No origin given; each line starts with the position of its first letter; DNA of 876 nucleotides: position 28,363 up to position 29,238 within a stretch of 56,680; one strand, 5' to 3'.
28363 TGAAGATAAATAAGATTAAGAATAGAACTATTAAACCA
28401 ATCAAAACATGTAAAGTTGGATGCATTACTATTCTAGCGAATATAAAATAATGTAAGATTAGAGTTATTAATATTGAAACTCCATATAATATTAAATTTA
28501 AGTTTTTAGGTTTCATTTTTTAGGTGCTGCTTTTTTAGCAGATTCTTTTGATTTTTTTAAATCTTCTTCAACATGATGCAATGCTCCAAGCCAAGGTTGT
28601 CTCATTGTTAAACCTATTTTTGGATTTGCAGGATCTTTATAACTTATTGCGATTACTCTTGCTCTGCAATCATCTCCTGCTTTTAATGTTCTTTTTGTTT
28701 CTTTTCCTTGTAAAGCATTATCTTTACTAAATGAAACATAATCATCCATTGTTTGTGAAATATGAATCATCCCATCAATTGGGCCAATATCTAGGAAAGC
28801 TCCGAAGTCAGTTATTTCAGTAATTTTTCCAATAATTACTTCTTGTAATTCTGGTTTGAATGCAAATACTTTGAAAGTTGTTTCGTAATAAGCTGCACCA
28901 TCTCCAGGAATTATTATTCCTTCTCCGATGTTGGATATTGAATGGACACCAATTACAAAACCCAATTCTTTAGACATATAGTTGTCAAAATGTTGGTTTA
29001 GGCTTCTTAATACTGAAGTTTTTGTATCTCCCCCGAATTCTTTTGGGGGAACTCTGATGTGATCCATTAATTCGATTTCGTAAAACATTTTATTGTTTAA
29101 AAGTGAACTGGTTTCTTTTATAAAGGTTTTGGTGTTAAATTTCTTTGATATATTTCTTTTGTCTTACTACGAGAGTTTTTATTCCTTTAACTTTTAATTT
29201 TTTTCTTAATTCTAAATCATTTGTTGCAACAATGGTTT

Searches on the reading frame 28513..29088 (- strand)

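Call 96: search_protein_families(library=pfam, proteins=[window:28513-29088:-], max_evalue=0.001)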
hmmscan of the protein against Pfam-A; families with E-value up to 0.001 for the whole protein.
window:28513-29088:- (191 aa): 2 families
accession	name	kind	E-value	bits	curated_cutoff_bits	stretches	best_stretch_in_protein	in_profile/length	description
PF03876.22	SHS2_Rpb7-N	-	3.5e-14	53.1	24.8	1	9-64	2-57/57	SHS2 domain found in N terminus of Rpb7p/Rpc25p/MJ0397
PF00575.29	S1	-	1.7e-11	44.8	22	1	78-149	1-63/74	S1 RNA binding domain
